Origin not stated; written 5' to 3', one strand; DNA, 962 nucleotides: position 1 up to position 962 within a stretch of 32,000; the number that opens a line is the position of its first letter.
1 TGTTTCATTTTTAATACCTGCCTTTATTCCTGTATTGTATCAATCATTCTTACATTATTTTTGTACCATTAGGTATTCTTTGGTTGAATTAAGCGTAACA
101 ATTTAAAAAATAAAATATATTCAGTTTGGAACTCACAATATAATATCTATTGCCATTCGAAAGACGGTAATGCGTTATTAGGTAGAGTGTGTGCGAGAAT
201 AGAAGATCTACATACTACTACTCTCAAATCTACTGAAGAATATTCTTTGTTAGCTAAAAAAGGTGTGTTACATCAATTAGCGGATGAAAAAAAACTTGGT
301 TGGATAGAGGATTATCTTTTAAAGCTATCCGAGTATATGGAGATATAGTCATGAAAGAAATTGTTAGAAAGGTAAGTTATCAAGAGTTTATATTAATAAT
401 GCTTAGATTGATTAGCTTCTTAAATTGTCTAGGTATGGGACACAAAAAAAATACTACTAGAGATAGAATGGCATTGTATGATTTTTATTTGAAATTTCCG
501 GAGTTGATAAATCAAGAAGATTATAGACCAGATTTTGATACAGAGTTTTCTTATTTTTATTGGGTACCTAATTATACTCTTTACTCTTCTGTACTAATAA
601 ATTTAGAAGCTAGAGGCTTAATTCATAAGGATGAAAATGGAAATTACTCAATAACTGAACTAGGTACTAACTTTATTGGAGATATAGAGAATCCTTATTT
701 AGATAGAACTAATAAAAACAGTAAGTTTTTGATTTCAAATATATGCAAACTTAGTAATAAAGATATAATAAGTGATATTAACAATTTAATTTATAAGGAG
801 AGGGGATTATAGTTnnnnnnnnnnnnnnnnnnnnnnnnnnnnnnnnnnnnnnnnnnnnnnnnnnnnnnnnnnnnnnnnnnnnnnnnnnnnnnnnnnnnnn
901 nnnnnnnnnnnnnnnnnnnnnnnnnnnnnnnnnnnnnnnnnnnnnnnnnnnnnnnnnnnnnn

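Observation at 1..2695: Lamassu / ABC-3C-like core (winged-helix middle component plus coiled-coil ABC ATPase) without a recognisable effector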

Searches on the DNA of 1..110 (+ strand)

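Call 16: search_dna_similar(query=window:1-110:+, collection=plasmids, mode=distant, max_evalue=0.01)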
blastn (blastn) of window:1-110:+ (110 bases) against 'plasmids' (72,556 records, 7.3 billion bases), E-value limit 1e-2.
No match.

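Call 17: search_dna_similar(query=window:1-110:+, collection=phages, mode=distant, max_evalue=0.01)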
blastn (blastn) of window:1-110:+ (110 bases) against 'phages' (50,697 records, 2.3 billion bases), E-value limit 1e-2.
No match.

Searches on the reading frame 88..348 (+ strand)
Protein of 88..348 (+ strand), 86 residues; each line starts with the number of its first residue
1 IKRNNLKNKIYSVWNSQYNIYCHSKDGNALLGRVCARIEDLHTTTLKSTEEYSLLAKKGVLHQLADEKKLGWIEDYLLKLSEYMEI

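Call 6: search_protein_families(library=pfam, proteins=[window:88-348:+], max_evalue=1)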
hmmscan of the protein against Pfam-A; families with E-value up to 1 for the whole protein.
window:88-348:+ (86 aa): 4 families
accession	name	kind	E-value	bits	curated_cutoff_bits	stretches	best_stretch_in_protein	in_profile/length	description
PF20282.3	CTD6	-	0.0036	18.2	26.4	1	24-72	82-130/130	C-terminal domain 6 of the ABC-three component (ABC-3C) systems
PF20283.3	CTD7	-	0.01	16.5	27.6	1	56-76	102-122/126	C-terminal domain 7 of the ABC-three component (ABC-3C) systems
PF05006.17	PIF3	-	0.012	16.1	22.2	1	6-69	7-71/149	Per os infectivity factor 3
PF20284.3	CTD8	-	0.044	14.4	27.6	1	5-67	52-117/127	C-terminal domain 8 of the ABC-three component (ABC-3C) systems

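Call 7: search_protein_families(library=padloc, proteins=[window:88-348:+], max_evalue=1)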
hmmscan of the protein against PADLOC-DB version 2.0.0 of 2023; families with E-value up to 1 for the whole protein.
window:88-348:+ (86 aa): 3 families
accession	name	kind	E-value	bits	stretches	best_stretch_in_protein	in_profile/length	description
PDLC03851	LmuA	-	3.1e-19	68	1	4-84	253-335/343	-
PDLC03852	LmuA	-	0.0024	15.9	1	24-75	284-335/336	-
PDLC03857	LmuA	-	0.014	13.1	1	55-76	305-326/327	-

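Call 9: search_protein_families(library=ncbifam, proteins=[window:88-348:+], max_evalue=1)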
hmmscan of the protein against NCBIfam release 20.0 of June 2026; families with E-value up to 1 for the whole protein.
window:88-348:+ (86 aa): 0 families

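Call 19: find_homologous_proteins(query=window:88-345:+, max_evalue=0.001)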
Query window:88-345:+: no candidate shares three 5-residue words with the query. No homologue found.

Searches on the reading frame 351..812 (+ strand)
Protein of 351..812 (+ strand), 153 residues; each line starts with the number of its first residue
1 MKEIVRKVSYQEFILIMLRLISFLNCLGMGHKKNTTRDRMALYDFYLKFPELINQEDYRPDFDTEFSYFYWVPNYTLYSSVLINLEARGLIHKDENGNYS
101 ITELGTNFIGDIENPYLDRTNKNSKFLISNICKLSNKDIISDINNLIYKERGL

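Call 6: search_protein_families(library=pfam, proteins=[window:351-812:+], max_evalue=1)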
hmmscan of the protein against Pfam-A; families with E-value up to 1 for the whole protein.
window:351-812:+ (153 aa): 6 families
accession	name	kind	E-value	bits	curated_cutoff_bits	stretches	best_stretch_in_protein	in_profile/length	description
PF20288.3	MC2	-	1.3e-06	28.8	26.9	1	26-147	15-139/145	ABC-three component (ABC-3C) system Middle Component 2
PF14947.12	HTH_45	-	0.0034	17.8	25.5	1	74-113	32-70/77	Winged helix-turn-helix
PF20291.3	MC5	-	0.028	14.6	25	1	27-55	20-48/167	ABC-three component (ABC-3C) system Middle Component 5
PF14338.12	Mrr_N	-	0.031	14.8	29.5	1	84-108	60-84/87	Mrr N-terminal domain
PF14277.12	DUF4364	-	0.044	14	26.9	1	74-114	32-75/162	Domain of unknown function (DUF4364)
PF25213.1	HVO_A0261_N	-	0.14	12.5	35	1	83-112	46-74/86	HVO_A0261 N-terminal domain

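Call 7: search_protein_families(library=padloc, proteins=[window:351-812:+], max_evalue=1)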
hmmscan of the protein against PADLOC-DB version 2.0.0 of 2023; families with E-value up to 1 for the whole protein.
window:351-812:+ (153 aa): 4 families
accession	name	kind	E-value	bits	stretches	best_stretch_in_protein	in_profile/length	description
PDLC03869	LmuC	-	7.3e-22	75.8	1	10-148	11-165/168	-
PDLC03871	LmuC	-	2e-09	35.7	1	18-150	19-150/156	-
PDLC03875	LmuC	-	2.2e-06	25.7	1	17-150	12-145/149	-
PDLC04796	PDC-S02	-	0.01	12.8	1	80-131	178-225/390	-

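Call 9: search_protein_families(library=ncbifam, proteins=[window:351-812:+], max_evalue=1)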
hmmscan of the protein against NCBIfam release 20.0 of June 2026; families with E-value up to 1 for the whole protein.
window:351-812:+ (153 aa): 1 family
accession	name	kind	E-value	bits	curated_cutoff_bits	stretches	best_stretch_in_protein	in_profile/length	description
NF053610.1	Sso10a_fam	subfamily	0.016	15.2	60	1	74-109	30-64/64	Sso10a family chromatin protein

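Call 45: search_solved_structures(query=window:351-809:+, max_evalue=1, show_alignments=1)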
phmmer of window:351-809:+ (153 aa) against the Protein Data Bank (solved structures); distinct sequences matched with E-value up to 1: 5.
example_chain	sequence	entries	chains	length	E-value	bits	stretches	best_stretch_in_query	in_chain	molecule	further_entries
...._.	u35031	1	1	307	0.18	14.9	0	49-113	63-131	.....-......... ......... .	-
1lkf_A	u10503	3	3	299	0.2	14.8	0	47-113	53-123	LEUKOCIDIN F SUBUNIT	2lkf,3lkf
4p1x_A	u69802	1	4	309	0.2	14.7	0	47-113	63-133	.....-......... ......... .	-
3b07_A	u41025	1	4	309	0.22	14.6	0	47-113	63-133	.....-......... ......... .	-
4p1y_A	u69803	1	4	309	0.27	14.3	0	47-113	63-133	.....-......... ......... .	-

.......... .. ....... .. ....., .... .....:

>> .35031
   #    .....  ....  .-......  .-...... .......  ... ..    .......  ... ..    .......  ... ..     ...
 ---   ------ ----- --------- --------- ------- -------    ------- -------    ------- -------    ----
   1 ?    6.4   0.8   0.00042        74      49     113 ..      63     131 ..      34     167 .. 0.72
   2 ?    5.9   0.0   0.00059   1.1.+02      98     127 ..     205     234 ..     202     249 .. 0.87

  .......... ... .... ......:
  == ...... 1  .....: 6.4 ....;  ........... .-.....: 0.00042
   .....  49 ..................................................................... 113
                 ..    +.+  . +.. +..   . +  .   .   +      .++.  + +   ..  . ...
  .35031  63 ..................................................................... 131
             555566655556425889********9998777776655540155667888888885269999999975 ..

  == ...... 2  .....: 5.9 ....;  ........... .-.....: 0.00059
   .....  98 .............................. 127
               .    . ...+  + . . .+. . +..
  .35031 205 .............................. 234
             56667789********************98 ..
